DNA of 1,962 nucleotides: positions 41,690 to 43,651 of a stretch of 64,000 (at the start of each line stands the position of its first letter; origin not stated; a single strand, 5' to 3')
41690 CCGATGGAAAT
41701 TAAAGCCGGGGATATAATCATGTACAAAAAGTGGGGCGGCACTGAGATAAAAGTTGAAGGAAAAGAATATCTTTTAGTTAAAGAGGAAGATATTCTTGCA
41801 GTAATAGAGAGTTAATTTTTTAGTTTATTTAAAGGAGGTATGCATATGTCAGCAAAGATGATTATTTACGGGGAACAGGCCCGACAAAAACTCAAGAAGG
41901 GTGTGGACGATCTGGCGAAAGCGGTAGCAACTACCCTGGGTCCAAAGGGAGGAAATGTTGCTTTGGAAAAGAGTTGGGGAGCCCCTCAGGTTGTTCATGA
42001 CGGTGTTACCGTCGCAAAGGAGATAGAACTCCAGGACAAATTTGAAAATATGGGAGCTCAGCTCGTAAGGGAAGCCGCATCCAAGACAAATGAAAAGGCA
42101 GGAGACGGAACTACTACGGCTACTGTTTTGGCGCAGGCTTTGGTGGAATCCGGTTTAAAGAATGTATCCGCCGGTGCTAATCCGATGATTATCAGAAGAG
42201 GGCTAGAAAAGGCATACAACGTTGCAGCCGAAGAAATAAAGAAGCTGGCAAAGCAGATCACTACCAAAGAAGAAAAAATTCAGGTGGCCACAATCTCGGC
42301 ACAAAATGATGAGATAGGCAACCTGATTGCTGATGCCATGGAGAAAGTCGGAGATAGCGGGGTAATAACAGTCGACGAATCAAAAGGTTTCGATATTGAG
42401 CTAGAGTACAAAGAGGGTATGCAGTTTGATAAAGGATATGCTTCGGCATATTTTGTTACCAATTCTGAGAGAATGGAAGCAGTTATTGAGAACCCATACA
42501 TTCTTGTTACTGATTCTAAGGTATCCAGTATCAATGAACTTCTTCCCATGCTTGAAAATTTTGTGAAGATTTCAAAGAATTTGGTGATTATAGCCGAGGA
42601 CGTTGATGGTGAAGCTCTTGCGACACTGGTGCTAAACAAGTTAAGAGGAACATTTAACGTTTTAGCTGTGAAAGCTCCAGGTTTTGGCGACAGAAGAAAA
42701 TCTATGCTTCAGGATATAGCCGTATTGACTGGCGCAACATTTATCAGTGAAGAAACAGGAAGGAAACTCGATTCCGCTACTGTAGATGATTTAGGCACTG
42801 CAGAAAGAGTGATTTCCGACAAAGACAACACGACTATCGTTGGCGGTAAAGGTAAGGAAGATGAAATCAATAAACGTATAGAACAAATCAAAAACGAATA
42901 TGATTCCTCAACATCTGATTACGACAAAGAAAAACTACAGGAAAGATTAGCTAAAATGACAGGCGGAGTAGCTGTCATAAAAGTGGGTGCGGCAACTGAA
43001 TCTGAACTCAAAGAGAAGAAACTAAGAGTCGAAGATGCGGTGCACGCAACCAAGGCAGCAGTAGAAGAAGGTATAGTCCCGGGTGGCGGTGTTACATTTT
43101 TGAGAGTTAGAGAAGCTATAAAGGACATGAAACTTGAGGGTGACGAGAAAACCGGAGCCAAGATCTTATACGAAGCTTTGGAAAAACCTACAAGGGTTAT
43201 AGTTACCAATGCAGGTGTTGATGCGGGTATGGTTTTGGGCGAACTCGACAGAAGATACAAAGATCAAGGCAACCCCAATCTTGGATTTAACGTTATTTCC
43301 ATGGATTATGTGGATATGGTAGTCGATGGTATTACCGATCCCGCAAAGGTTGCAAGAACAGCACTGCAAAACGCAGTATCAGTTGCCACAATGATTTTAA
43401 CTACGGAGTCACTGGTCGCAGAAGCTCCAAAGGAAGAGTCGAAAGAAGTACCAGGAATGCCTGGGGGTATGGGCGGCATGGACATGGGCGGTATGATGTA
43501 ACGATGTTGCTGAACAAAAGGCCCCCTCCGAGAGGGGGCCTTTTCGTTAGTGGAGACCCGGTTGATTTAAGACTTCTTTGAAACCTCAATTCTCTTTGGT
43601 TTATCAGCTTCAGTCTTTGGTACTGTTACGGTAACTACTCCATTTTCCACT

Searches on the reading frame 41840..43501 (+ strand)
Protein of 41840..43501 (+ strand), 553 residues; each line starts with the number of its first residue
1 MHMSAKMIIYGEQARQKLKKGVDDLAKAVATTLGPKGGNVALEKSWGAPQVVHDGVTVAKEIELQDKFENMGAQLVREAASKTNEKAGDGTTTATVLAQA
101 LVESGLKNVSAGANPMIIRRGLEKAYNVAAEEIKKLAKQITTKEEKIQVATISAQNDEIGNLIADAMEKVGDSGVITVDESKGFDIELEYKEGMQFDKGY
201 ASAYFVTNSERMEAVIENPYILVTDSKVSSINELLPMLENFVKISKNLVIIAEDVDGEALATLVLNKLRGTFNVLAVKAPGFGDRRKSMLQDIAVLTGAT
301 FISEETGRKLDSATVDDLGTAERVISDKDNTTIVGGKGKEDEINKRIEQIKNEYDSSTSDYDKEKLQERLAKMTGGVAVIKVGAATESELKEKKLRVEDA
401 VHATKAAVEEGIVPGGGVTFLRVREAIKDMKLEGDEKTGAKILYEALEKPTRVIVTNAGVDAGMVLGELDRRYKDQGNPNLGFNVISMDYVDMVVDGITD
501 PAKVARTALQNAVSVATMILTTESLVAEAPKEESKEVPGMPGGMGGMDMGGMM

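Call 64: search_protein_families(library=pfam, proteins=[window:41840-43501:+], max_evalue=0.00001)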
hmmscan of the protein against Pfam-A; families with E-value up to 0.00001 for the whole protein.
window:41840-43501:+ (553 aa): 1 family
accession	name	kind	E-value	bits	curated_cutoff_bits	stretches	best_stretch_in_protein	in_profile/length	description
PF00118.29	Cpn60_TCP1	-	3.4e-80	270.5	34.3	1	25-528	1-488/490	TCP-1/cpn60 chaperonin family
